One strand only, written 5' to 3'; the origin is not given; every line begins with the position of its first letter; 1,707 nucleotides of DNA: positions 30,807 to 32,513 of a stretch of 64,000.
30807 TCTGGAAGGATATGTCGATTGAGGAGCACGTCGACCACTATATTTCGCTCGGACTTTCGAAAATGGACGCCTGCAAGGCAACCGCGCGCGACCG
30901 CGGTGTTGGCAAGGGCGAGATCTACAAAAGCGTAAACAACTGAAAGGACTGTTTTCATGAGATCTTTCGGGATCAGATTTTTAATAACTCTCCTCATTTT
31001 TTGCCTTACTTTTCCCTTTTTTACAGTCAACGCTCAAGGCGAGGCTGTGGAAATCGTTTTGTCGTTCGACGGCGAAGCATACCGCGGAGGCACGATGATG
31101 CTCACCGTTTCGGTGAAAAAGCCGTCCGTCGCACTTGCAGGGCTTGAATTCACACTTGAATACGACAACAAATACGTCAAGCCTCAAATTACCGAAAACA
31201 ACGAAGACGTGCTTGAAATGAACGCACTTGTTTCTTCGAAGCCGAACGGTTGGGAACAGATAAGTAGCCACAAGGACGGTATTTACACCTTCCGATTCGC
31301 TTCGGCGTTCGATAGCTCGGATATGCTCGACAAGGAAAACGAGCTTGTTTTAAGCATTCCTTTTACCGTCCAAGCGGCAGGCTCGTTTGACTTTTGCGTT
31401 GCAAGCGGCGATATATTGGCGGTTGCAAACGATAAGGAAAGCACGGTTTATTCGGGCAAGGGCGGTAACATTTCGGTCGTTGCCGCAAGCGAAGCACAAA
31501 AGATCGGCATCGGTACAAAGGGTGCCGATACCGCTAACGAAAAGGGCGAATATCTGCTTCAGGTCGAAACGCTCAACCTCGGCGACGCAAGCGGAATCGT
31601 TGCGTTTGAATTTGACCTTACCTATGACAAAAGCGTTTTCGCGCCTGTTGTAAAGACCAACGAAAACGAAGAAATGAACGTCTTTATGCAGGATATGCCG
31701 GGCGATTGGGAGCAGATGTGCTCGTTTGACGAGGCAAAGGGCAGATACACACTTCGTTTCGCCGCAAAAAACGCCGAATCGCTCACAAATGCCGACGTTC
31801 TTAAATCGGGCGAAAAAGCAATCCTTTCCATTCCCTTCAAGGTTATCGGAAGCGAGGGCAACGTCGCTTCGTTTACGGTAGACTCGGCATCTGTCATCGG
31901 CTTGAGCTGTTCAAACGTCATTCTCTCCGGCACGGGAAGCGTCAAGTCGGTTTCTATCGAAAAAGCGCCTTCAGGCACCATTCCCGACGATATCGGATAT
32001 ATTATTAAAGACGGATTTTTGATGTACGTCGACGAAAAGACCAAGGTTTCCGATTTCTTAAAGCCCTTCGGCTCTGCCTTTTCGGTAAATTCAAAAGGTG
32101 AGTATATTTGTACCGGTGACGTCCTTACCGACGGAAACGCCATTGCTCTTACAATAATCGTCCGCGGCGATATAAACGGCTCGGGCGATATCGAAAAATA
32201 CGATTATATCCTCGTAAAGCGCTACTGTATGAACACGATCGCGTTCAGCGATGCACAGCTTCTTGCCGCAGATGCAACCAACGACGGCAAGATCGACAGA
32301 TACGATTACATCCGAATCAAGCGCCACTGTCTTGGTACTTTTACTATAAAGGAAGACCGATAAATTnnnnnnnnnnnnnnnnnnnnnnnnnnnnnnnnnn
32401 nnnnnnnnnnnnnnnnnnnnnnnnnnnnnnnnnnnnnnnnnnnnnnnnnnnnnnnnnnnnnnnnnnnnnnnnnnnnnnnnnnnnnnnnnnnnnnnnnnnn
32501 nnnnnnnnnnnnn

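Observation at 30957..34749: Two-cohesin plus dockerin secreted protein heading a tightly coupled four-gene unit with a lipoprotein, a YitT membrane protein and an FkbM methyltransferase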

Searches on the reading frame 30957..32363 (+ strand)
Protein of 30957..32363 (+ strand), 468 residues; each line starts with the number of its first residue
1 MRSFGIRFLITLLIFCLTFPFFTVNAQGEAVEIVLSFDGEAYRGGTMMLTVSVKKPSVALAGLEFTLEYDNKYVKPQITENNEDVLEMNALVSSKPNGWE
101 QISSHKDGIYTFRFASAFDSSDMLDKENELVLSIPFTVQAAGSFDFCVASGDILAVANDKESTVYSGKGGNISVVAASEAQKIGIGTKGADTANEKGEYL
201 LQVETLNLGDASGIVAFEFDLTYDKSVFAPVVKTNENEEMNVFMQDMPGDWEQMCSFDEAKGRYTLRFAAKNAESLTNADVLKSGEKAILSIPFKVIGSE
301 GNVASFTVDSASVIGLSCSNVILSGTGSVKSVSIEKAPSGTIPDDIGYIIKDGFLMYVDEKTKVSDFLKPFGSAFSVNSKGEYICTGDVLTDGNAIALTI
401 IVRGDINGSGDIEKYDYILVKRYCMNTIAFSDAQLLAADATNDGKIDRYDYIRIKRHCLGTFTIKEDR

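Call 3: search_protein_families(library=pfam, proteins=[window:30957-32363:+], max_evalue=1)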
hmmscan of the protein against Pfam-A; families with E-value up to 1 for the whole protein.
window:30957-32363:+ (468 aa): 3 families
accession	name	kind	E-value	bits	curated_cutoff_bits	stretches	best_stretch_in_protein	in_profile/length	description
PF00404.24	Dockerin_1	-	8.6e-11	42.3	22.9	1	404-457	2-55/57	Dockerin type I domain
PF00963.24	Cohesin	-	5.8e-08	33.5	24.1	2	41-142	10-105/139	Cohesin domain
PF12580.14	TPPII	-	0.18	11.8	29.7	0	106-174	105-172/187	Tripeptidyl peptidase II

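Call 4: search_protein_families(library=ncbifam, proteins=[window:30957-32363:+], max_evalue=1)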
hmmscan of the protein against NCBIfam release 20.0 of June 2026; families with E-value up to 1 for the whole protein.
window:30957-32363:+ (468 aa): 1 family
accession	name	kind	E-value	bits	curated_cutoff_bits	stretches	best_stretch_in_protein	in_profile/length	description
NF049990.1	CellobisidaseCelK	equivalog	2.1e-06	26.2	1700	1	400-460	826-884/889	cellulose 1,4-beta-cellobiosidase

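Call 8: find_homologous_proteins(query=window:30957-32363:+)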
Query window:30957-32363:+ (468 aa): 83 proteins with E <= 0.001 among 8000 candidates.
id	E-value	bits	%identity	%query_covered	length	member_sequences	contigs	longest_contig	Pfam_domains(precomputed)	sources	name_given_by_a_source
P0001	0.0e+0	1020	99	100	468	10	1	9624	PF00404.25,PF00963.25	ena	-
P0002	3.4e-279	944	91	100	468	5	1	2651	PF00404.25,PF00963.25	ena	-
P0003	2.4e-254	862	83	100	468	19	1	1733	PF00404.25,PF00963.25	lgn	-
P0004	2.8e-227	773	74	100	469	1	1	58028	PF00404.25,PF00963.25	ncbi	-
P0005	1.3e-222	758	72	100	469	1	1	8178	PF00404.25,PF00963.25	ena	-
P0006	1.9e-222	757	71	100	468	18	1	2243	PF00404.25,PF00963.25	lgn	-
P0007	8.9e-221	751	71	100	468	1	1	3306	PF00404.25,PF00963.25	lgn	-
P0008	3.2e-215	733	70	100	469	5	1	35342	PF00404.25,PF00963.25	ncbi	-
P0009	3.1e-214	730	69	100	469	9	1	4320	PF00404.25,PF00963.25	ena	-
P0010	2.6e-211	720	68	100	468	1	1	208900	PF00404.25,PF00963.25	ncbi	-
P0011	7.0e-185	633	61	100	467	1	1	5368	PF00404.25,PF00963.25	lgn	-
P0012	2.2e-171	589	57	100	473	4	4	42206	PF00404.25,PF00963.25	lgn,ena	-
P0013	5.1e-164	564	62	90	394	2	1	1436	PF00404.25,PF00963.25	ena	-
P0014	1.2e-150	520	50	99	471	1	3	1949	PF00404.25,PF00963.25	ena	-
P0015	1.2e-138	481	48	100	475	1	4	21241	PF00963.25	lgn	-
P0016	3.5e-138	479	50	99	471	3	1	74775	PF00404.25,PF00963.25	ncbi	-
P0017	2.2e-134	467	50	95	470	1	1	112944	PF00404.25,PF00963.25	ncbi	-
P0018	1.3e-132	461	47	100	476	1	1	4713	PF00404.25,PF00963.25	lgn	-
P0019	4.1e-132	459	49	99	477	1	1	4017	PF00404.25,PF00963.25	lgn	-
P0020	7.3e-131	455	48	99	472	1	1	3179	PF00963.25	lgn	-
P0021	1.1e-130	455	47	99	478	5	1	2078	PF00963.25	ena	-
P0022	4.1e-130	453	47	95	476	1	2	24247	PF00963.25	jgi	-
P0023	3.7e-129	449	47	100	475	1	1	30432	PF00404.25,PF00963.25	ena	-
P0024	4.3e-129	449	47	99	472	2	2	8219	PF00963.25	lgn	-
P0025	1.2e-128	448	47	100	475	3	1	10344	PF00404.25,PF00963.25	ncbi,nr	ncbi:MAG: dockerin type I repeat-containing protein [Clostridia bacterium]|nr:dockerin type I repeat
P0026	1.3e-128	448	47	99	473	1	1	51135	PF00963.25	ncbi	-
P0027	1.5e-128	448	47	99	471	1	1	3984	PF00963.25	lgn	-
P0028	1.3e-126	441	47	99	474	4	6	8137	PF00404.25,PF00963.25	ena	-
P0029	2.2e-126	440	46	100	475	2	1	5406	PF00404.25,PF00963.25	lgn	-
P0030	2.3e-126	440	46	100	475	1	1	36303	PF00404.25,PF00963.25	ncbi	-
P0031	3.3e-126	440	48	99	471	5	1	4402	PF00963.25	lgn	-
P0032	4.4e-126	439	47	100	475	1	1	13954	PF00963.25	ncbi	-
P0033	1.7e-125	437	46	99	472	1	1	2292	PF00963.25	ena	-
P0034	1.5e-124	434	46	98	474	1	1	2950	PF00963.25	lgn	-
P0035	8.1e-123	429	47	99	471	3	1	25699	PF00963.25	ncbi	-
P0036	1.2e-122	428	48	99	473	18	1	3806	PF00404.25,PF00963.25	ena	-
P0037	1.6e-121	424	46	98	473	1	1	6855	PF00963.25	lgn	-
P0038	3.6e-121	423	46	99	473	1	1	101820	PF00963.25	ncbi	-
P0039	1.0e-119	418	45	91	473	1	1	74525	PF00963.25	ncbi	-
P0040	2.2e-119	417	48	100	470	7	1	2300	PF00963.25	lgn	-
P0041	6.8e-119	416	46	99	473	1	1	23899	PF00963.25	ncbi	-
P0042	1.8e-116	408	44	99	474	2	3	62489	PF00963.25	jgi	-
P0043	3.1e-116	407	44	99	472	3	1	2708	PF00404.25,PF00963.25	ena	-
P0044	3.3e-116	407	44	100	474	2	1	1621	PF00404.25,PF00963.25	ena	-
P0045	1.3e-114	402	44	99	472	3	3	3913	PF00963.25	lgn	-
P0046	9.3e-114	399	45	98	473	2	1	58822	PF00963.25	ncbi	-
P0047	1.4e-113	398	44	98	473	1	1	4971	PF00963.25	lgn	-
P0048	3.5e-113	397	44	99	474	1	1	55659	PF00963.25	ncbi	-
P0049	3.6e-113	397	47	87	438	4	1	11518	PF00404.25,PF00963.25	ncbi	-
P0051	2.4e-112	394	44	100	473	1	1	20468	PF00404.25,PF00963.25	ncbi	-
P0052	1.3e-111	392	42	99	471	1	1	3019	PF00963.25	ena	-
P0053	2.0e-111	391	44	99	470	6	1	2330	PF00404.25,PF00963.25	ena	-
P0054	9.8e-111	389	43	97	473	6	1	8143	PF00963.25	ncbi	-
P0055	1.4e-110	388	44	99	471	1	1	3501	PF00963.25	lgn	-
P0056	1.0e-109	385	43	100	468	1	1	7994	PF00963.25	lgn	-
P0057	4.2e-109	383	43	99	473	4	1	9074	PF00963.25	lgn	-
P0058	1.1e-107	379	43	99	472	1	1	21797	PF00404.25,PF00963.25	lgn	-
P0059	2.7e-106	374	44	100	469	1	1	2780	PF00963.25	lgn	-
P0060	5.3e-105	370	41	99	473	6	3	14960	PF00404.25,PF00963.25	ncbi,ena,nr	ncbi:MAG: hypothetical protein IJB49_08750 [Clostridia bacterium]|nr:hypothetical protein [Clostridi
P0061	1.1e-103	366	41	99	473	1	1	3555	PF00404.25,PF00963.25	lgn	-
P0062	8.1e-103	363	43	99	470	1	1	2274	PF00963.25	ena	-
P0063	1.5e-102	362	42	100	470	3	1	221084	PF00963.25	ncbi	-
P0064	2.0e-102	361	40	99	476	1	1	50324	PF00963.25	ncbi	-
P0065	7.9e-100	353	41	100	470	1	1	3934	PF00963.25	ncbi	-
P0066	1.2e-99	352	41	100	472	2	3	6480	PF00963.25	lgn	-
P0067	9.8e-98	346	41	98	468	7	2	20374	PF00963.25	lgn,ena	-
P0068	1.2e-93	332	48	71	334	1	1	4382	PF00963.25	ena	-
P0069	9.9e-93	329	39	99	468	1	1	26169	PF00963.25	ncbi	-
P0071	1.8e-92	329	41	98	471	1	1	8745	PF00963.25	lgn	-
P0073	1.7e-90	322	38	99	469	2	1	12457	PF00963.25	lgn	-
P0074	1.2e-85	306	38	99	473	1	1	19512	PF00404.25,PF00963.25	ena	-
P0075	3.1e-83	298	38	99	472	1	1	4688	PF00963.25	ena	-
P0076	4.1e-82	294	38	99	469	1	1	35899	PF00963.25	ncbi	-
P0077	4.5e-78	281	38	95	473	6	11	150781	PF00404.25,PF00963.25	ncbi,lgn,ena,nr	ncbi:MAG: dockerin type I repeat-containing protein [Clostridia bacterium]|nr:dockerin type I repeat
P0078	1.9e-76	276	36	98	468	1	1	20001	PF00404.25,PF00963.25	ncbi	-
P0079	3.3e-64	235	34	99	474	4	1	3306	PF00404.25,PF00963.25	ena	-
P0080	1.7e-16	78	63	13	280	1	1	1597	PF00404.25,PF13472.13,PF00657.29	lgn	-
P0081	2.1e-16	78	63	13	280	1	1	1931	PF00404.25,PF13472.13,PF00657.29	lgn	-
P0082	5.7e-12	63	56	13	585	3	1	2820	PF00404.25,PF00963.25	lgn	-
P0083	4.3e-6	44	47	13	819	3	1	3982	PF00754.32,PF00404.25,PF22633.4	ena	-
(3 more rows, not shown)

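Call 9: find_encoding_contigs(protein=P0010, flank=8000, max_places=2)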
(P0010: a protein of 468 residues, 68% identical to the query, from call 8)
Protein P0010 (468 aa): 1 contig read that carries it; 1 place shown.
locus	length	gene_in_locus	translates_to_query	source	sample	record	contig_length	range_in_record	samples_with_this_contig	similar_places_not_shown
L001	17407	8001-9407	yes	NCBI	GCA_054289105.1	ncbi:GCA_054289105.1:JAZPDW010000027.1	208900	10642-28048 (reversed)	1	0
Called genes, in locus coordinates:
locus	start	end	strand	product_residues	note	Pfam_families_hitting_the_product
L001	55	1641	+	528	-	-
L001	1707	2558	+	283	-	PF00294:PfkB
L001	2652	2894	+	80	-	-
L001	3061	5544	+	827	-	PF02739:5_3_exonuc_N, PF01367:5_3_exonuc, PF00476:DNA_pol_A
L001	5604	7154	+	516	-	PF02310:B12-binding, PF04055:Radical_SAM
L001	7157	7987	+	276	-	PF00590:TP_methylase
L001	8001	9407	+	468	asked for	PF00963:Cohesin (faint), PF00404:Dockerin_1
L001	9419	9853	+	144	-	-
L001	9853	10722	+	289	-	PF02588:YitT_membrane, PF10035:DUF2179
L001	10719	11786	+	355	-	PF05050:Methyltransf_21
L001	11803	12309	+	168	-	PF01613:Flavin_Reduct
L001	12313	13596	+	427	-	PF10509:GalKase_gal_bdg, PF00288:GHMP_kinases_N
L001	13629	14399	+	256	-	PF00753:Lactamase_B, PF23023:Anti-Pycsar_Apyc1, PF16661:Lactamase_B_6 (faint), PF12706:Lactamase_B_2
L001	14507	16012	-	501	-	PF24547:DUF7601 (weak), PF12892:FctA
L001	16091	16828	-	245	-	-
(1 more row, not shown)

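Call 10: find_encoding_contigs(protein=P0017, flank=8000, max_places=2)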
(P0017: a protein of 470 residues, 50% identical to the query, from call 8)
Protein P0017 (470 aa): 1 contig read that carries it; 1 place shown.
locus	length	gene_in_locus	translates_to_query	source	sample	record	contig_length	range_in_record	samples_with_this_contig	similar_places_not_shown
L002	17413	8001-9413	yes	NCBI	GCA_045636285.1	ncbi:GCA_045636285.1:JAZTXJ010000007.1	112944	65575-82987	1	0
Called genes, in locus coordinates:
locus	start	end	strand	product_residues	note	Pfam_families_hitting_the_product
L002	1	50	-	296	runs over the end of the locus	PF00198:2-oxoacid_dh (faint)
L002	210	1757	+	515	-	-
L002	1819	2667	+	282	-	PF00294:PfkB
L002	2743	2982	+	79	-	-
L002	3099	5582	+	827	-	PF02739:5_3_exonuc_N, PF01367:5_3_exonuc, PF00476:DNA_pol_A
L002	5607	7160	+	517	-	PF02310:B12-binding, PF04055:Radical_SAM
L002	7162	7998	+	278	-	PF00590:TP_methylase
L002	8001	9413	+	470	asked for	PF00963:Cohesin (faint), PF00404:Dockerin_1 (weak)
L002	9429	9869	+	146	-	-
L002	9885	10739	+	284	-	PF02588:YitT_membrane, PF10035:DUF2179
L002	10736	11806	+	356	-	PF05050:Methyltransf_21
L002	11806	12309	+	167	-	PF01613:Flavin_Reduct (weak)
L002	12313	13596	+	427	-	PF10509:GalKase_gal_bdg, PF00288:GHMP_kinases_N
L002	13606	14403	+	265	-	PF23023:Anti-Pycsar_Apyc1, PF00753:Lactamase_B, PF12706:Lactamase_B_2, PF16661:Lactamase_B_6 (weak)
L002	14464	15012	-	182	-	PF10688:Imp-YgjV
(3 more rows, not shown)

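Call 11: find_encoding_contigs(protein=P0063, flank=8000, max_places=2)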
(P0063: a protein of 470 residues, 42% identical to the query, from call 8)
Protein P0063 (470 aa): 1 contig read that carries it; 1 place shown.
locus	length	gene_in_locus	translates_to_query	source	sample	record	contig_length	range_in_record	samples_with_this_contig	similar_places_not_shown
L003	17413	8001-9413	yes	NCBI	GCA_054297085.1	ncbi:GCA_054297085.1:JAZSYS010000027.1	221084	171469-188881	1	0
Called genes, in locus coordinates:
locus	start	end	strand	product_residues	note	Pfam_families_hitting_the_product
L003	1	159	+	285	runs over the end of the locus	-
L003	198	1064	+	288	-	-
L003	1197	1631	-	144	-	-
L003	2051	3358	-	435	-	PF00999:Na_H_Exchanger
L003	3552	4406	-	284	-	PF00198:2-oxoacid_dh (faint)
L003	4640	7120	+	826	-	PF02739:5_3_exonuc_N, PF01367:5_3_exonuc, PF00476:DNA_pol_A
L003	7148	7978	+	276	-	PF00590:TP_methylase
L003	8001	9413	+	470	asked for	PF00963:Cohesin (weak)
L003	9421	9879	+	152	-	-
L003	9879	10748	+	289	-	PF02588:YitT_membrane, PF10035:DUF2179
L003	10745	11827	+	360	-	PF05050:Methyltransf_21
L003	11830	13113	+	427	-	PF10509:GalKase_gal_bdg, PF00288:GHMP_kinases_N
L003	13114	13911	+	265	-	PF00753:Lactamase_B, PF23023:Anti-Pycsar_Apyc1, PF12706:Lactamase_B_2, PF16661:Lactamase_B_6 (faint)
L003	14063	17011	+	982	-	-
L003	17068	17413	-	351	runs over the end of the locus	-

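Call 12: find_encoding_contigs(protein=P0077, flank=8000, max_places=2)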
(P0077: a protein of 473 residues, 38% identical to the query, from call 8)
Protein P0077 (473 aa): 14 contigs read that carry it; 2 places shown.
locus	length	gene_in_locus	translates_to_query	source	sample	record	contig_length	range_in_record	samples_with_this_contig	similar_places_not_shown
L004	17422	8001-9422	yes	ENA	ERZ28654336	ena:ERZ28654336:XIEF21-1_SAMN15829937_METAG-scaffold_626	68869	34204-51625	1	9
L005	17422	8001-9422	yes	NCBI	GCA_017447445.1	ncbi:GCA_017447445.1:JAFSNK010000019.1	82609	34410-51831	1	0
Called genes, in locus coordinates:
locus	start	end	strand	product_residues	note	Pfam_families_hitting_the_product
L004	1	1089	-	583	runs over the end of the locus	PF00664:ABC_membrane, PF13401:AAA_22 (faint), PF00005:ABC_tran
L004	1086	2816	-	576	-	PF00664:ABC_membrane, PF00005:ABC_tran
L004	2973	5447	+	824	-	PF02739:5_3_exonuc_N, PF01367:5_3_exonuc, PF00476:DNA_pol_A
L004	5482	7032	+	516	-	PF02310:B12-binding, PF04055:Radical_SAM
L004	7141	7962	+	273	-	PF00590:TP_methylase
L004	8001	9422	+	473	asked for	PF00963:Cohesin (faint), PF00404:Dockerin_1 (faint)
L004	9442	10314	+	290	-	PF02588:YitT_membrane, PF10035:DUF2179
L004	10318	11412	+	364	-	PF05050:Methyltransf_21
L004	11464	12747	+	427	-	PF10509:GalKase_gal_bdg, PF00288:GHMP_kinases_N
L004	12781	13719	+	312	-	-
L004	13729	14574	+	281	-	PF23023:Anti-Pycsar_Apyc1, PF00753:Lactamase_B, PF12706:Lactamase_B_2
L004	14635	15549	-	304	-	PF00198:2-oxoacid_dh (faint)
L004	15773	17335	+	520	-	-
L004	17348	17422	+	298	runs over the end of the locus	PF00294:PfkB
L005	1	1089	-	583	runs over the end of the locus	PF00664:ABC_membrane, PF13401:AAA_22 (faint), PF00005:ABC_tran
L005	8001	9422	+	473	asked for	PF00963:Cohesin (faint), PF00404:Dockerin_1 (faint)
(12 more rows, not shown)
